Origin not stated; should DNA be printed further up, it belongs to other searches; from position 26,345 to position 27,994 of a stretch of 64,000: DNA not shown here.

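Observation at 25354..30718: Operon encoding a 1407-aa protein with a prepilin-type N-terminus: a giant pilin-like adhesin candidate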

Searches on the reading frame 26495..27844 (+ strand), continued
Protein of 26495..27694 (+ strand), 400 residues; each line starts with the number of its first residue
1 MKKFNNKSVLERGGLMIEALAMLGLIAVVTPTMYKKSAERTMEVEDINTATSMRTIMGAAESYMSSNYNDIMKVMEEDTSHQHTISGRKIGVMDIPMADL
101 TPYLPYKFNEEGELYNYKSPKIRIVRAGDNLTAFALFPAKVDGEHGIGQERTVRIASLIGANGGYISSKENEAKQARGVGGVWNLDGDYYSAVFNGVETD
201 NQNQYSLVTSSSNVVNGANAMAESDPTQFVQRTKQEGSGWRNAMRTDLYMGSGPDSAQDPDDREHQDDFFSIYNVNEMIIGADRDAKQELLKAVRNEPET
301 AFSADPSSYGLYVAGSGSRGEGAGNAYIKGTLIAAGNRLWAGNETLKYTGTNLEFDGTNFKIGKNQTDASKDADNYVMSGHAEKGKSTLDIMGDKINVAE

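Call 77: find_homologous_proteins(query=L022:16585-17298:-)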
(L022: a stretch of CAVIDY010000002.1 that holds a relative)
Query L022:16585-17298:- (237 aa): 714 proteins with E <= 0.001 among 2015 candidates; the best 120 are listed.
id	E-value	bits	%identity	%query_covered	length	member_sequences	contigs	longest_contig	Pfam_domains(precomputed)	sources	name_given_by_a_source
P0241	7.7e-148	509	96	100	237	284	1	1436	PF01478.24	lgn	-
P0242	2.8e-140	484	90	100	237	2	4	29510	PF01478.24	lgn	-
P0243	8.1e-124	430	80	100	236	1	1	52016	PF01478.24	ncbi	-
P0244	8.8e-120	417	77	100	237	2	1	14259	PF01478.24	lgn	-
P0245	3.4e-116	405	76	100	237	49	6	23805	PF01478.24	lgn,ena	-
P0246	9.0e-116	404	76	100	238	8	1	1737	PF01478.24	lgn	-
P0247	6.8e-115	401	75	100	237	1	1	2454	PF01478.24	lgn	-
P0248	3.8e-114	398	75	100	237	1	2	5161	PF01478.24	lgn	-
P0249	5.7e-112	391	74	100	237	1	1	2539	PF01478.24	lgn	-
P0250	6.9e-112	391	74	100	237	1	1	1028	PF01478.24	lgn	-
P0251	3.9e-111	389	75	100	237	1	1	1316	PF01478.24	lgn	-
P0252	5.6e-111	388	71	100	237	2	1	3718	PF01478.24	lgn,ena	-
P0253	1.4e-110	387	70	99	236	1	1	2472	PF01478.24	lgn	-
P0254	8.0e-109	381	71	100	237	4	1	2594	PF01478.24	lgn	-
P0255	1.3e-107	377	73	100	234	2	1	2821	PF01478.24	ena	-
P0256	1.4e-107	377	71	100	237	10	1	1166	PF01478.24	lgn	-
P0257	1.6e-107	377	70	100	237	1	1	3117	PF01478.24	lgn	-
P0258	6.0e-107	375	71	99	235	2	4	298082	PF01478.24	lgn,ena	-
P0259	8.7e-107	374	69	100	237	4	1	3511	PF01478.24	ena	-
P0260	1.3e-106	374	70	99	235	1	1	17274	PF01478.24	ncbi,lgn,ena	-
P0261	1.4e-106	374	71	99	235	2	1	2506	PF01478.24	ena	-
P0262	1.2e-105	371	69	99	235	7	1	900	PF01478.24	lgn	-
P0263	5.0e-105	369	68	100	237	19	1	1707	PF01478.24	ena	-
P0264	5.4e-105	369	68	100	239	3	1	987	PF01478.24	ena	-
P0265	1.7e-104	367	71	100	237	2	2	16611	PF01478.24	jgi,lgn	jgi:leader peptidase (prepilin peptidase)/N-methyltransferase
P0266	4.8e-104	365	69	99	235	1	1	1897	PF01478.24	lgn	-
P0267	6.2e-104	365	70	99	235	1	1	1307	PF01478.24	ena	-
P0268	8.5e-104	365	93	74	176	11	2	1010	PF01478.24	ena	-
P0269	8.8e-104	365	69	99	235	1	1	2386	PF01478.24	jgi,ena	-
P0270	1.7e-103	364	69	100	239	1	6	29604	PF01478.24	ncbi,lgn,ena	-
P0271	2.0e-103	363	69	99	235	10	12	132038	PF01478.24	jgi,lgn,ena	-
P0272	5.0e-103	362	69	99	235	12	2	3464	PF01478.24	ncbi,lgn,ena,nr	ncbi:MAG: prepilin peptidase [Alphaproteobacteria bacterium]|nr:prepilin peptidase [Alphaproteobacte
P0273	5.4e-103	362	69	99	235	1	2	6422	PF01478.24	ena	-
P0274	6.9e-103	362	68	100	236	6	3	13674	PF01478.24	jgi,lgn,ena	-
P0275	9.9e-103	361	67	99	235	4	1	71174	PF01478.24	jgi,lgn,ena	-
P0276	1.8e-102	360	67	100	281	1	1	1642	PF01478.24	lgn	-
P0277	5.1e-102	359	69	99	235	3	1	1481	PF01478.24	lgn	-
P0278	6.0e-102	359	67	99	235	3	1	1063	PF01478.24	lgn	-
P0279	9.1e-102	358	69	100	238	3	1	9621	PF01478.24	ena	-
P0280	3.0e-101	356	67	100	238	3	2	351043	PF01478.24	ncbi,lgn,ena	-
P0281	3.9e-101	356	67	100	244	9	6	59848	PF01478.24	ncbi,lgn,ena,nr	ncbi:MAG: prepilin peptidase [Alphaproteobacteria bacterium]|nr:prepilin peptidase [Alphaproteobacte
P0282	2.8e-100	353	66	100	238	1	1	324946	PF01478.24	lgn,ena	-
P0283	3.2e-100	353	68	100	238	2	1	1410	PF01478.24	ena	-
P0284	8.2e-100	352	67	100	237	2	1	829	PF01478.24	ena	-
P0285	9.5e-100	351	68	96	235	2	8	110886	PF01478.24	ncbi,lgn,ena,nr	ncbi:MAG: prepilin peptidase [Alphaproteobacteria bacterium]|nr:prepilin peptidase [Alphaproteobacte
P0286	2.1e-99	350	66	97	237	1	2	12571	PF01478.24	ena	-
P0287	2.1e-99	350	66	99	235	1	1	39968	PF01478.24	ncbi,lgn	-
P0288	3.6e-99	349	66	99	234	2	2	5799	PF01478.24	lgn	-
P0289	4.4e-99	349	65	100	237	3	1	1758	PF01478.24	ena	-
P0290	4.4e-99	349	69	93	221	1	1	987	PF01478.24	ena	-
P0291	5.3e-99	349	68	99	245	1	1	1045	PF01478.24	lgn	-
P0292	9.6e-99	348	66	100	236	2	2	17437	PF01478.24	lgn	-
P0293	1.3e-98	348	67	97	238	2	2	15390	PF01478.24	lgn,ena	-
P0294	1.9e-98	347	65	100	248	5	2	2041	PF01478.24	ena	-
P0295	1.9e-98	347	67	100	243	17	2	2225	PF01478.24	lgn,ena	-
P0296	2.4e-98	347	65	100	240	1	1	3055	PF01478.24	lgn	-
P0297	2.8e-98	347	65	100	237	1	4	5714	PF01478.24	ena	-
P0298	2.8e-98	347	65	100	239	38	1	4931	PF01478.24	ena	-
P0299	4.5e-98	346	66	99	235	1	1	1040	PF01478.24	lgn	-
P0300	6.4e-98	345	66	100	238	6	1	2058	PF01478.24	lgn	-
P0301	2.9e-97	343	65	100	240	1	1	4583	PF01478.24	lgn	-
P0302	8.6e-97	342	65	100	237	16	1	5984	PF01478.24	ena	-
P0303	9.5e-97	342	66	100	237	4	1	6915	PF01478.24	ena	-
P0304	1.1e-96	341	63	100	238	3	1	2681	PF01478.24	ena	-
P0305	2.0e-96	340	65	99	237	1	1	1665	PF01478.24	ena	-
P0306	7.5e-96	339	64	97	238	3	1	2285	PF01478.24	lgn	-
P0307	8.8e-96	338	65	100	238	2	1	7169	PF01478.24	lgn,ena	-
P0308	2.3e-95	337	62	100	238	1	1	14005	PF01478.24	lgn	-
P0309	7.5e-95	335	64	100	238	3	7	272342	PF01478.24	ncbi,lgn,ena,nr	ncbi:MAG: prepilin peptidase [Alphaproteobacteria bacterium]|nr:prepilin peptidase [Alphaproteobacte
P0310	1.8e-94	334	65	99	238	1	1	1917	PF01478.24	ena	-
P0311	6.8e-93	329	63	96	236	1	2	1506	PF01478.24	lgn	-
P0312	1.1e-92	328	65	100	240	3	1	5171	PF01478.24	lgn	-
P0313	1.3e-92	328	62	96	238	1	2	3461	PF01478.24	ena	-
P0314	2.4e-92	327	64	100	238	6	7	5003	PF01478.24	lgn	-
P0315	3.6e-92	327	65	92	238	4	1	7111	PF01478.24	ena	-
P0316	1.0e-91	325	62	100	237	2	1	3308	PF01478.24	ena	-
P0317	2.3e-91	324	60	100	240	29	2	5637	PF01478.24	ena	-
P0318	2.1e-90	321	62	100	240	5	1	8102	PF01478.24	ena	-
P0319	1.5e-89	318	61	97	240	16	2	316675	PF01478.24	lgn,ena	-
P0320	3.8e-89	317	73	79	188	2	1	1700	PF01478.24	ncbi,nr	ncbi:MAG: prepilin peptidase, partial [Alphaproteobacteria bacterium]|nr:prepilin peptidase [Alphapr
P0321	1.2e-87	312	64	89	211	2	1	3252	PF01478.24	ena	-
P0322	1.7e-86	308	60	100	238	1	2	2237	PF01478.24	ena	-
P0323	2.8e-67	245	53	98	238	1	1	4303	PF01478.24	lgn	-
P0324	3.7e-67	245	50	100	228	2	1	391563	PF01478.24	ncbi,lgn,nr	ncbi:MAG: A24 family peptidase [Lactobacillaceae bacterium]|nr:A24 family peptidase [Lactobacillacea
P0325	1.1e-66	243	50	99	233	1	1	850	PF01478.24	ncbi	-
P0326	1.5e-66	243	53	98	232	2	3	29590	PF01478.24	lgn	-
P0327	3.4e-66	241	51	99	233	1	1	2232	PF01478.24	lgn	-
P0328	3.7e-66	241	52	95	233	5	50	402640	PF01478.24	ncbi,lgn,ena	-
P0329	5.0e-66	241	51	99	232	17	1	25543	PF01478.24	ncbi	-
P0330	1.0e-65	240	50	99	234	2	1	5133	PF01478.24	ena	-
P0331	1.1e-65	240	51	99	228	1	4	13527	PF01478.24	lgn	-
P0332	1.3e-65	240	51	99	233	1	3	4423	PF01478.24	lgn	-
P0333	1.4e-65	239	53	97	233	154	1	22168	PF01478.24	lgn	-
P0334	1.6e-65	239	52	99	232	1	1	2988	PF01478.24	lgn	-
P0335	1.6e-65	239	50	99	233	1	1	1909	PF01478.24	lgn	-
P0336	2.0e-65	239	51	97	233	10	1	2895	PF01478.24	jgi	jgi:prepilin signal peptidase PulO-like enzyme (type II secretory pathway)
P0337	2.5e-65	239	50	97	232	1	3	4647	PF01478.24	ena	-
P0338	2.6e-65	238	50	99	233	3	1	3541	PF01478.24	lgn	-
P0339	2.6e-65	238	50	97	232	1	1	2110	PF01478.24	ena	-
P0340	2.7e-65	238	50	97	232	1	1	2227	PF01478.24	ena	-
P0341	3.2e-65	238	50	97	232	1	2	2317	PF01478.24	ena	-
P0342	3.2e-65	238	50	97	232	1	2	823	PF01478.24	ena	-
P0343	3.5e-65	238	50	99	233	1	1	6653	PF01478.24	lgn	-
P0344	3.8e-65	238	50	97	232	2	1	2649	PF01478.24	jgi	jgi:prepilin signal peptidase PulO-like enzyme (type II secretory pathway)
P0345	4.3e-65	238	52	97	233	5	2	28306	PF01478.24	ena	-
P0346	1.3e-64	236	50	99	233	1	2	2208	PF01478.24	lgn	-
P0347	1.3e-64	236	50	99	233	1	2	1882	PF01478.24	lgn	-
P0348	2.0e-64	236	50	100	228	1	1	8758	PF01478.24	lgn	-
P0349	2.1e-64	236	48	100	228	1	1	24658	PF01478.24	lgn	-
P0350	2.6e-64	235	50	97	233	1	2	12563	PF01478.24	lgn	-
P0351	2.8e-64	235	52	97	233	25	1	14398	PF01478.24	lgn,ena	-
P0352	3.1e-64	235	51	98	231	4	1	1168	PF01478.24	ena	-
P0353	4.1e-64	235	52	93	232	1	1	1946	PF01478.24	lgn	-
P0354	4.6e-64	234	52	97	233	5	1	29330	PF01478.24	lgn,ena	-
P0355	5.5e-64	234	50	97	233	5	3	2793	PF01478.24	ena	-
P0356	5.7e-64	234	52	97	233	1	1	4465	PF01478.24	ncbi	-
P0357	8.3e-64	234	49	99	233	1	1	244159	PF01478.24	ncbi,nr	ncbi:MAG: A24 family peptidase [Acetobacter sp.]|nr:A24 family peptidase [Acetobacter sp.]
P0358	8.7e-64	234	54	97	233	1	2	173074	PF01478.24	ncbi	-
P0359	8.8e-64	233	50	97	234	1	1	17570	PF01478.24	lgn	-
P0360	1.1e-63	233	49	99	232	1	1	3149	PF01478.24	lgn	-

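Call 78: find_encoding_contigs(protein=P0328, flank=10000, max_places=3)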
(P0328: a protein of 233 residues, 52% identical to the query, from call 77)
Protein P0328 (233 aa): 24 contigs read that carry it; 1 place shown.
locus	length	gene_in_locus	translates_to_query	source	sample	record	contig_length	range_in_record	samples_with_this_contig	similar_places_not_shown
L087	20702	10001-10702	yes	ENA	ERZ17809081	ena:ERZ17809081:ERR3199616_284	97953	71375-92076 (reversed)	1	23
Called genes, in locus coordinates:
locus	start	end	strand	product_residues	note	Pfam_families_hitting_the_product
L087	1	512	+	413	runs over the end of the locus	PF19295:SufBD_N (faint), PF01458:SUFBD_core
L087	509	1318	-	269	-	-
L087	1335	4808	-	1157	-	PF02811:PHP, PF07733:DNA_pol3_alpha, PF17657:DNA_pol3_finger, PF14579:HHH_6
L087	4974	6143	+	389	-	PF01979:Amidohydro_1, PF07969:Amidohydro_3 (weak)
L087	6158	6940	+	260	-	PF01182:Glucosamine_iso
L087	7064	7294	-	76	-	-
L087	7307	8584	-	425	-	PF03952:Enolase_N, PF00113:Enolase_C, PF13378:MR_MLE_C (weak)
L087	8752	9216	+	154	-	PF00383:dCMP_cyt_deam_1, PF14437:MafB19-deam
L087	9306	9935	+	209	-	PF00072:Response_reg, PF00196:GerE, PF08281:Sigma70_r4_2 (faint)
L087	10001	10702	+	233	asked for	PF01478:Peptidase_A24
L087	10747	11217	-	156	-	PF05656:DUF805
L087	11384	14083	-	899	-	PF01326:PPDK_N, PF00391:PEP-utilizers, PF02896:PEP-utilizers_C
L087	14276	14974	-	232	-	PF02578:Cu-oxidase_4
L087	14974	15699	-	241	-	PF00929:RNase_T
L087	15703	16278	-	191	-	PF01121:CoaE, PF13238:AAA_18 (weak)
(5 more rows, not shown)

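Call 79: find_encoding_contigs(protein=P0319, flank=10000, max_places=2)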
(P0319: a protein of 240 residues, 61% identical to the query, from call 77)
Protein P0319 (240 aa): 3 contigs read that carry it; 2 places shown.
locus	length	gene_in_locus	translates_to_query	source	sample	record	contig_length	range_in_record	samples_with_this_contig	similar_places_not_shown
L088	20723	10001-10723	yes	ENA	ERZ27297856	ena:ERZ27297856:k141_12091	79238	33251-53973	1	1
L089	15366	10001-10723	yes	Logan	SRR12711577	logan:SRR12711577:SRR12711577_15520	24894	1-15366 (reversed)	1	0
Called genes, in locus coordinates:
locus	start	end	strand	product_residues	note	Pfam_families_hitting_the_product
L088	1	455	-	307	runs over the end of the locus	PF13641:Glyco_tranf_2_3, PF00535:Glycos_transf_2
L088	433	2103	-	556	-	-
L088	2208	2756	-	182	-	-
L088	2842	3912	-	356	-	PF03462:PCRF, PF00472:RF-1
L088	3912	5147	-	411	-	PF13393:tRNA-synt_His, PF00587:tRNA-synt_2b, PF03129:HGTP_anticodon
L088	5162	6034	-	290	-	PF12844:HTH_19 (weak), PF13413:HTH_25, PF13464:RodZ_C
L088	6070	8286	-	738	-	PF05524:PEP-utilisers_N, PF00391:PEP-utilizers, PF02896:PEP-utilizers_C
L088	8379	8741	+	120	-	PF01050:MannoseP_isomer, PF07883:Cupin_2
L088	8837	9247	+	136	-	PF04379:DUF525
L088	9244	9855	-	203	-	-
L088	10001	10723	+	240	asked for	PF01478:Peptidase_A24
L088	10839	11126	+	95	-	PF00166:Cpn10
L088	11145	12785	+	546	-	PF00118:Cpn60_TCP1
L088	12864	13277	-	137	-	-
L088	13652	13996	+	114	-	-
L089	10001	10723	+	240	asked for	PF01478:Peptidase_A24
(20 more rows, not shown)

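Call 89: find_encoding_contigs(protein=P0357, flank=10000, max_places=2)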
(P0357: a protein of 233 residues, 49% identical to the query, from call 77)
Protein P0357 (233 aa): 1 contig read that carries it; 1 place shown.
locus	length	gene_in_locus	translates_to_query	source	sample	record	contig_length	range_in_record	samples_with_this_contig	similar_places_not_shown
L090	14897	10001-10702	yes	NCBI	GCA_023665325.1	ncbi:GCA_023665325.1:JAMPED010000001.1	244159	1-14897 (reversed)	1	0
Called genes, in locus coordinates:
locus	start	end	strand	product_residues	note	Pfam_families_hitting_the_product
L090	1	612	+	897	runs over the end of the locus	PF07517:SecA_DEAD, PF00270:DEAD (weak), PF01043:SecA_PP_bind, PF21090:P-loop_SecA, PF07516:SecA_SW, PF02810:SEC-C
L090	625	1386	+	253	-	PF02463:SMC_N, PF00005:ABC_tran, PF13304:AAA_21 (faint)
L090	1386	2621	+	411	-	PF19295:SufBD_N, PF01458:SUFBD_core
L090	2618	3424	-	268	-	-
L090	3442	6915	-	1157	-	PF02811:PHP, PF07733:DNA_pol3_alpha, PF17657:DNA_pol3_finger, PF14579:HHH_6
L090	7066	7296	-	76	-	-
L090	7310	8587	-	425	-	PF03952:Enolase_N, PF00113:Enolase_C, PF13378:MR_MLE_C (weak)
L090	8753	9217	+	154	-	PF00383:dCMP_cyt_deam_1, PF14437:MafB19-deam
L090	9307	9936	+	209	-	PF00072:Response_reg, PF00196:GerE, PF08281:Sigma70_r4_2 (faint)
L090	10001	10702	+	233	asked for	PF01478:Peptidase_A24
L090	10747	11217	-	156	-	PF05656:DUF805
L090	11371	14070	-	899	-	PF01326:PPDK_N, PF00391:PEP-utilizers, PF02896:PEP-utilizers_C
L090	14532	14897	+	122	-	?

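Call 90: find_encoding_contigs(protein=P0324, flank=10000, max_places=2)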
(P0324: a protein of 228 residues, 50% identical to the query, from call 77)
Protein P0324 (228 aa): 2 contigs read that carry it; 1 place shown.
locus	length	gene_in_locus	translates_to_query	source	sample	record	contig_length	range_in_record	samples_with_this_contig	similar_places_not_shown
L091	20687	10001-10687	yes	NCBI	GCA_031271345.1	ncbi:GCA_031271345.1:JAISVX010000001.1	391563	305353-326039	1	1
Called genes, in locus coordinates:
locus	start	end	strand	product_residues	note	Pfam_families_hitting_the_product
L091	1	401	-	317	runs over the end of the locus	PF01832:Glucosaminidase (weak)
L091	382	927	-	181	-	PF08712:Nfu_N, PF01106:NifU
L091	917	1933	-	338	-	PF10095:DUF2333 (weak)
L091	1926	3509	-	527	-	PF03023:MurJ, PF01554:MatE (weak)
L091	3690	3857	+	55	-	-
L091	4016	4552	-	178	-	PF00293:NUDIX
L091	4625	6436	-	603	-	PF00009:GTP_EFTU, PF01926:MMR_HSR1 (weak), PF22042:EF-G_D2, PF03144:GTP_EFTU_D2, PF00679:EFG_C, PF21018:BipA_C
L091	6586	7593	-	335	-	PF00294:PfkB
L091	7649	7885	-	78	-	PF00037:Fer4 (weak), PF12837:Fer4_6 (weak), PF13237:Fer4_10, PF12838:Fer4_7, PF13187:Fer4_9, PF13484:Fer4_16 (weak), PF12837:Fer4_6 (weak), PF13237:Fer4_10 (weak), +8 more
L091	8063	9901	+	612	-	PF13589:HATPase_c_3, PF02518:HATPase_c, PF00183:HSP90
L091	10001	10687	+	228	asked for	PF01478:Peptidase_A24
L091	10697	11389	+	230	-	PF00520:Ion_trans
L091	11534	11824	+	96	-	PF00166:Cpn10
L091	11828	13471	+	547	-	PF00118:Cpn60_TCP1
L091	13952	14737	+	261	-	PF01145:Band_7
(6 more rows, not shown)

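Call 97: search_protein_families(library=pfam, proteins=[window:26495-27694:+, L009:2418-3617:+, L025:10001-11200:+, L015:930-2129:+, L035:10001-11200:+, L077:10001-11200:+, L037:10001-11200:+, L071:10001-11200:+], max_evalue=1)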
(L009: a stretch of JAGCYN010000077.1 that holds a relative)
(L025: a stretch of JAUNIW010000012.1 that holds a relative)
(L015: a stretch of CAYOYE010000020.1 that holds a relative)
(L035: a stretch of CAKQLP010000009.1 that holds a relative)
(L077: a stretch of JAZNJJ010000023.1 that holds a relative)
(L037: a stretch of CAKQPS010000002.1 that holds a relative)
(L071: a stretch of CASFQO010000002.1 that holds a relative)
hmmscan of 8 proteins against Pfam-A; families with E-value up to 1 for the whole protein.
window:26495-27694:+ (400 aa): 0 families

L009:2418-3617:+ (400 aa): 2 families
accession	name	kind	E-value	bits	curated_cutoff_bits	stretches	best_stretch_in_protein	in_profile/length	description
PF04917.17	Shufflon_N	-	5.5e-07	29.8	27.5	1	49-240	10-191/324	Bacterial shufflon protein, N-terminal constant region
PF17993.7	HA70_C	-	0.0041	17.5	25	1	69-118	20-69/135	Haemagglutinin 70 C-terminal domain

L025:10001-11200:+ (400 aa): 0 families

L015:930-2129:+ (400 aa): 0 families

L035:10001-11200:+ (400 aa): 1 family
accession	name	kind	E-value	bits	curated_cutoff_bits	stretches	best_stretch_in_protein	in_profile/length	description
PF22649.2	Cgl0159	-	0.0092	15.7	27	1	10-84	120-192/251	Cgl0159-like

L077:10001-11200:+ (400 aa): 1 family
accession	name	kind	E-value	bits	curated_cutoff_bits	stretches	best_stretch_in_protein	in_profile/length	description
PF04917.17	Shufflon_N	-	5.1e-07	29.9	27.5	1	49-234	10-186/324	Bacterial shufflon protein, N-terminal constant region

L037:10001-11200:+ (400 aa): 1 family
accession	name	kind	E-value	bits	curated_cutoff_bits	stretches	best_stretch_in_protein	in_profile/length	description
PF04917.17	Shufflon_N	-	0.00012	22.1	27.5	1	49-201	10-160/324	Bacterial shufflon protein, N-terminal constant region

L071:10001-11200:+ (400 aa): 3 families
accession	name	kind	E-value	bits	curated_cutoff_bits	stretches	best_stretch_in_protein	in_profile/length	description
PF04917.17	Shufflon_N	-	0.019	14.9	27.5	1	44-221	7-175/324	Bacterial shufflon protein, N-terminal constant region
PF23839.1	DUF7209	-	0.027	14.5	27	1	150-183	41-74/77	Family of unknown function (DUF7209)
PF17509.7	DUF5440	-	0.09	12.8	27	0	168-217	36-84/93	Family of unknown function (DUF5440)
